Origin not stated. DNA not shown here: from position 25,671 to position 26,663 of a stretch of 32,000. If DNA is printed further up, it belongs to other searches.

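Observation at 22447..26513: Nuclease + methyltransferase cassette wedged exactly between the two halves of a split class II ribonucleotide reductase (nrdJa | R | M | nrdJb)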

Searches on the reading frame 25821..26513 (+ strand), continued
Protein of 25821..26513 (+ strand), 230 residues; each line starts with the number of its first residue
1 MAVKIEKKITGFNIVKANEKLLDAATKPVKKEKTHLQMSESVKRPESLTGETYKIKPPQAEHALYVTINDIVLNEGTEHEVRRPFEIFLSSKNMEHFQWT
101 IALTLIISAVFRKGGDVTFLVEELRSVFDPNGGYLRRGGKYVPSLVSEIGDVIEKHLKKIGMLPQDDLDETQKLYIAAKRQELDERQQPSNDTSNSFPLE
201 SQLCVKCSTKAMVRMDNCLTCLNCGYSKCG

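Call 57: find_homologous_proteins(query=L095:187-1020:+, max_evalue=1e-10)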
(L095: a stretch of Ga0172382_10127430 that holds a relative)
Query L095:187-1020:+ (278 aa): 162 proteins with E <= 1e-10 among 3801 candidates; the best 120 are listed.
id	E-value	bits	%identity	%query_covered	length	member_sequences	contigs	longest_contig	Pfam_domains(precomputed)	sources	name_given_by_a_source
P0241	2.2e-174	596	92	100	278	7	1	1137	PF12728.14,PF13384.13,PF13551.13,PF01844.30,PF01527.27,PF13518.13,PF08281.19,PF06056.19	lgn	-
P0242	9.0e-138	476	74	100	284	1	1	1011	PF13384.13,PF13518.13,PF02796.22,PF13022.13,PF09339.17,PF14493.13,PF08281.19,PF13412.13,PF13936.13,PF13551.13,PF01844.30,PF01527.27,PF06056.19,PF08822.18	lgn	-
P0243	4.8e-118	411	65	99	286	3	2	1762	PF12728.14,PF13384.13,PF13936.13,PF13551.13,PF01844.30,PF01527.27,PF13518.13,PF02796.22,PF08281.19,PF06056.19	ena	-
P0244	1.3e-117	410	65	99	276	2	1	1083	PF12728.14,PF13384.13,PF13551.13,PF01844.30,PF01527.27,PF13518.13,PF02796.22,PF08281.19,PF06056.19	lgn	-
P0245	1.6e-116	406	66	96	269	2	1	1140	PF12728.14,PF13391.13,PF13384.13,PF01844.30,PF01527.27,PF13518.13,PF13022.13,PF14493.13,PF06056.19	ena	-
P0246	9.5e-112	391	63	100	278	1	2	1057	PF13391.13,PF13411.13,PF13384.13,PF13518.13,PF02796.22,PF13022.13,PF14493.13,PF08281.19,PF12728.14,PF12840.14,PF13936.13,PF13551.13,PF01844.30,PF01527.27,PF00196.26,PF04545.23,PF04218.20,PF06056.19,PF08822.18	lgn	-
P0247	5.9e-111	388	62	100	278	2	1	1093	PF13391.13,PF13411.13,PF13384.13,PF13518.13,PF02796.22,PF01381.29,PF13022.13,PF08281.19,PF13412.13,PF13936.13,PF13551.13,PF01844.30,PF01527.27,PF00196.26,PF04545.23,PF06056.19,PF08822.18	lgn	-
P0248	1.8e-110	387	63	99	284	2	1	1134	PF13391.13,PF13411.13,PF13384.13,PF15978.12,PF13518.13,PF02796.22,PF13022.13,PF14493.13,PF08281.19,PF12728.14,PF12840.14,PF13936.13,PF13551.13,PF01844.30,PF01527.27,PF03374.20,PF04545.23,PF04218.20,PF06056.19,PF08822.18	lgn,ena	-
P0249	1.9e-110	387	63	100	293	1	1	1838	PF13391.13,PF13384.13,PF15978.12,PF13518.13,PF02796.22,PF13022.13,PF14493.13,PF08281.19,PF12728.14,PF13936.13,PF13551.13,PF01844.30,PF01527.27,PF00196.26,PF04218.20,PF06056.19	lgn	-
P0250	1.9e-107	377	60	100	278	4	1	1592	PF12728.14,PF13391.13,PF13384.13,PF13936.13,PF01844.30,PF01527.27,PF13518.13,PF02796.22,PF04545.23,PF08281.19,PF06056.19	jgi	jgi:transposase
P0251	4.1e-107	376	59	100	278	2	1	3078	PF13391.13,PF13384.13,PF01527.27,PF13518.13,PF02796.22,PF08281.19,PF08822.18,PF10668.15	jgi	jgi:transposase-like protein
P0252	5.9e-107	375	60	99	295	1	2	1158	PF13391.13,PF13384.13,PF13518.13,PF02796.22,PF13022.13,PF14493.13,PF08281.19,PF13412.13,PF13936.13,PF13551.13,PF01844.30,PF01527.27,PF00196.26,PF06056.19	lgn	-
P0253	1.7e-106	374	58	100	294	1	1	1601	PF12728.14,PF13384.13,PF01844.30,PF04967.19,PF01527.27,PF13518.13,PF14493.13,PF08281.19,PF06056.19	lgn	-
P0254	2.4e-106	373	60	98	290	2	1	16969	PF13384.13,PF13936.13,PF01844.30,PF01527.27,PF13518.13,PF02796.22,PF08281.19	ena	-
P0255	2.8e-106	373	60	100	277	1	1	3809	PF13391.13,PF08279.19,PF13411.13,PF13384.13,PF15978.12,PF04967.19,PF13518.13,PF02796.22,PF01381.29,PF08281.19,PF12728.14,PF12840.14,PF13936.13,PF01844.30,PF01527.27,PF00196.26,PF04545.23,PF04218.20,PF06056.19,PF08822.18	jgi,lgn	jgi:transposase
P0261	5.0e-104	365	60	96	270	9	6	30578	PF13384.13,PF13936.13,PF01844.30,PF01527.27,PF13518.13,PF00196.26,PF08281.19,PF08822.18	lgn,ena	-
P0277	2.2e-100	353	57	95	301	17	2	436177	PF12728.14,PF13411.13,PF13384.13,PF01022.27,PF01527.27,PF13518.13,PF08281.19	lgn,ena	-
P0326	4.7e-93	329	54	97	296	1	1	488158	PF13384.13,PF15978.12,PF13518.13,PF02796.22,PF01381.29,PF08281.19,PF12728.14,PF01047.29,PF13412.13,PF13936.13,PF13551.13,PF01527.27,PF00196.26,PF04545.23,PF06056.19,PF08822.18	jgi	jgi:predicted transcriptional regulator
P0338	1.6e-91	324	57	95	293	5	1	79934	PF13384.13,PF13551.13,PF01844.30,PF01527.27,PF13518.13,PF00196.26,PF04545.23,PF09339.17,PF14493.13,PF12802.14,PF08281.19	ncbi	ncbi:MAG: HNH endonuclease [Steroidobacteraceae bacterium]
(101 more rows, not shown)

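Call 58: find_encoding_contigs(protein=P0277, flank=4000, max_places=1)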
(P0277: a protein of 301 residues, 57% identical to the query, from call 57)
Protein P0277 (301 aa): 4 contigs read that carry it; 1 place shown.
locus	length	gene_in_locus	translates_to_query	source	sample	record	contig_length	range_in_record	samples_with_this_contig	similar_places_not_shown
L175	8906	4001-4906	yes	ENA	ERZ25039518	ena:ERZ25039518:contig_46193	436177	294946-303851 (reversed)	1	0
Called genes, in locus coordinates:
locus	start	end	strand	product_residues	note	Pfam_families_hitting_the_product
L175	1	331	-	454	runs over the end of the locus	PF00089:Trypsin, PF13365:Trypsin_2, PF00595:PDZ, PF13180:PDZ_2, PF17820:PDZ_6, PF00595:PDZ (weak), PF17820:PDZ_6 (weak)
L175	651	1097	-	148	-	PF00011:HSP20, PF17886:ArsA_HSP20 (faint)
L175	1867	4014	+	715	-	PF00317:Ribonuc_red_lgN, PF02867:Ribonuc_red_lgC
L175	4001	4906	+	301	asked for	PF01527:HTH_Tnp_1 (faint), PF13384:HTH_23 (faint), PF08281:Sigma70_r4_2 (faint), PF13518:HTH_28 (faint), PF01022:HTH_5 (faint), PF12728:HTH_17 (faint), PF13411:MerR_1 (faint)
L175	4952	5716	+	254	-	PF12637:TSCPD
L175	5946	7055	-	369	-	-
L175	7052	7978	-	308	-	-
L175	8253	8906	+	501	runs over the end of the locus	PF02310:B12-binding (weak), PF04055:Radical_SAM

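Call 59: find_encoding_contigs(protein=P0326, flank=4000, max_places=1)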
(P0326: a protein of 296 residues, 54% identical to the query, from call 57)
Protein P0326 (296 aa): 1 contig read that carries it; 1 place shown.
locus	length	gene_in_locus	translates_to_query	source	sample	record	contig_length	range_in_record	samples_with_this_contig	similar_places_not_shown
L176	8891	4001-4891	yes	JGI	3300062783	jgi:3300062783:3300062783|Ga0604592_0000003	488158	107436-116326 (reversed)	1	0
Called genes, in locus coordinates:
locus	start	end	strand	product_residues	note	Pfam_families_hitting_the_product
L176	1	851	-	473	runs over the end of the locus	PF00089:Trypsin, PF13365:Trypsin_2, PF00595:PDZ, PF13180:PDZ_2, PF17820:PDZ_6, PF00595:PDZ (weak), PF13180:PDZ_2, PF17820:PDZ_6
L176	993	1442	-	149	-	PF00011:HSP20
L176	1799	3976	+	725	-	PF00317:Ribonuc_red_lgN, PF02867:Ribonuc_red_lgC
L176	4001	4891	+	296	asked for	PF01381:HTH_3 (faint), PF01527:HTH_Tnp_1 (faint), PF02796:HTH_7 (faint), PF04545:Sigma70_r4 (faint), PF06056:Terminase_5 (faint), PF08822:DUF1804 (faint), PF13518:HTH_28 (faint), PF13384:HTH_23 (weak), +8 more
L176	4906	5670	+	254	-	PF12637:TSCPD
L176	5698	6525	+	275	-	-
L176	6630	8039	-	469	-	PF04909:Amidohydro_2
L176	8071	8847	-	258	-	PF02517:Rce1-like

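Call 60: find_encoding_contigs(protein=P0338, flank=4000, max_places=1)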
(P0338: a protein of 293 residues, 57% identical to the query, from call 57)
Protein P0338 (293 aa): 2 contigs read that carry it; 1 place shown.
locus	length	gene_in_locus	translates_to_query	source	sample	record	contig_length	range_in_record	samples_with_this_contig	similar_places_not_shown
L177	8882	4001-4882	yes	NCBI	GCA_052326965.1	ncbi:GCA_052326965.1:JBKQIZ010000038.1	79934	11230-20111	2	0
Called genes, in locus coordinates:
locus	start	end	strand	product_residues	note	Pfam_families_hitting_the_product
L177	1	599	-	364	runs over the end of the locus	PF00089:Trypsin, PF13365:Trypsin_2, PF00595:PDZ, PF13180:PDZ_2, PF17820:PDZ_6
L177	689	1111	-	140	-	PF00011:HSP20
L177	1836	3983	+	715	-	PF00317:Ribonuc_red_lgN, PF02867:Ribonuc_red_lgC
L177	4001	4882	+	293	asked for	PF01527:HTH_Tnp_1 (faint), PF04545:Sigma70_r4 (faint), PF09339:HTH_IclR (faint), PF12802:MarR_2 (faint), PF13518:HTH_28 (faint), PF13551:HTH_29 (faint), PF00196:GerE (faint), PF01844:HNH (weak), +3 more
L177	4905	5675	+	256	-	PF12637:TSCPD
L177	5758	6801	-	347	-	-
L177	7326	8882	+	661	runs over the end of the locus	PF01464:SLT, PF23577:LysM_RLK (faint), PF01476:LysM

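Call 61: find_encoding_contigs(protein=P0261, flank=4000, max_places=1)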
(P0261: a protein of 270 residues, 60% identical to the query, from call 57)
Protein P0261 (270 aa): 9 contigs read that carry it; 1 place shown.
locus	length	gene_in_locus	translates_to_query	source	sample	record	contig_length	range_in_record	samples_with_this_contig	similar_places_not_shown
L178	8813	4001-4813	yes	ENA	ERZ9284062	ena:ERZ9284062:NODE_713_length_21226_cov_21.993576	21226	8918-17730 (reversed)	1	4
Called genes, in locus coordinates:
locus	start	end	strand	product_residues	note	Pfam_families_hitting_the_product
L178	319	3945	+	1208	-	PF00317:Ribonuc_red_lgN, PF02867:Ribonuc_red_lgC, PF14890:Intein_splicing, PF14528:LAGLIDADG_3, PF02867:Ribonuc_red_lgC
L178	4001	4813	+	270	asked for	PF00196:GerE (faint), PF01527:HTH_Tnp_1 (faint), PF08281:Sigma70_r4_2 (faint), PF08822:DUF1804 (faint), PF13518:HTH_28 (faint), PF13936:HTH_38 (faint), PF13384:HTH_23 (weak), PF01844:HNH (weak)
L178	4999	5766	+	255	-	PF12637:TSCPD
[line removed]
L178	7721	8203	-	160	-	-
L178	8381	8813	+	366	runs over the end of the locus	PF01555:N6_N4_Mtase (faint), PF08241:Methyltransf_11 (faint), PF13649:Methyltransf_25 (faint)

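Call 76: search_protein_families(library=pfam, proteins=[L144:7993-9528:+], max_evalue=0.01)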
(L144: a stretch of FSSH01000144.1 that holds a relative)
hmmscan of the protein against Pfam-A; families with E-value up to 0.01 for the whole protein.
L144:7993-9528:+ (511 aa): 0 families

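Call 83: list_cluster_members(proteins=[P0123, P0124])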
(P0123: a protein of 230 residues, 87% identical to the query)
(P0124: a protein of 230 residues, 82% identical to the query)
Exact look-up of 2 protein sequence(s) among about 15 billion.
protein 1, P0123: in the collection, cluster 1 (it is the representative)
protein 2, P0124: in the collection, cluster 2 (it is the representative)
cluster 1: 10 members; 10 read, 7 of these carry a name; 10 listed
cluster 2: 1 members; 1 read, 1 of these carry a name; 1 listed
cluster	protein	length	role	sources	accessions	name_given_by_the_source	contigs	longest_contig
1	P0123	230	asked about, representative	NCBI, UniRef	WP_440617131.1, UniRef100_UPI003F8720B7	TSCPD domain-containing protein [Cysteiniphilum sp. 6C5] | TSCPD domain-containing protein n=1 Tax=unclassified Cysteiniphilum TaxID=2610889 ...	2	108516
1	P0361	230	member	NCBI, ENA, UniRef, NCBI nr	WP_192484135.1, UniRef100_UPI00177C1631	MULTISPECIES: NrdJb [Cysteiniphilum] | TSCPD domain-containing protein n=1 Tax=Cysteiniphilum TaxID=2056696 RepID=UPI00177C1631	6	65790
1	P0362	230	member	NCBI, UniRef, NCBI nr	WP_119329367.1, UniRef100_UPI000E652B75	TSCPD domain-containing protein [Cysteiniphilum halobium] | TSCPD domain-containing protein n=1 Tax=Cysteiniphilum halobium TaxID=2219059 ... | NrdJb [Cysteiniphilum halobium]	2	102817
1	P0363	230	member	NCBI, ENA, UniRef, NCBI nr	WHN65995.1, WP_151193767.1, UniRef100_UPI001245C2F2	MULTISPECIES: NrdJb [unclassified Cysteiniphilum] | TSCPD domain-containing protein n=1 Tax=unclassified Cysteiniphilum TaxID=2610889 ...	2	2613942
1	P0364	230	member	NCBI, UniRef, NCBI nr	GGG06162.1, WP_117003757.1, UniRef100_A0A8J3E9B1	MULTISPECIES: TSCPD domain-containing protein [Cysteiniphilum] | ribonucleoside-diphosphate reductase n=1 Tax=Cysteiniphilum litorale TaxID=2056700 ... | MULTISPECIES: NrdJb [Cysteiniphilum]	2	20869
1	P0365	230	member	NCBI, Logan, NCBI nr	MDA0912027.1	MAG: NrdJb [Proteobacteria bacterium] | NrdJb [Pseudomonadota bacterium]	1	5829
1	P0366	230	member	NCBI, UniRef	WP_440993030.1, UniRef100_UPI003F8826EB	TSCPD domain-containing protein [Cysteiniphilum litorale] | TSCPD domain-containing protein n=1 Tax=Cysteiniphilum litorale TaxID=2056700 ...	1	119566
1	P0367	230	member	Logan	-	-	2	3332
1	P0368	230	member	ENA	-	-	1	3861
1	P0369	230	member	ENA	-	-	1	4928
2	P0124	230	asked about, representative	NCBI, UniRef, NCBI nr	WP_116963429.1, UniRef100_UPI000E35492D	NrdJb [Fastidiosibacter lacustris] | TSCPD domain-containing protein n=1 Tax=Fastidiosibacter lacustris TaxID=2056695 ...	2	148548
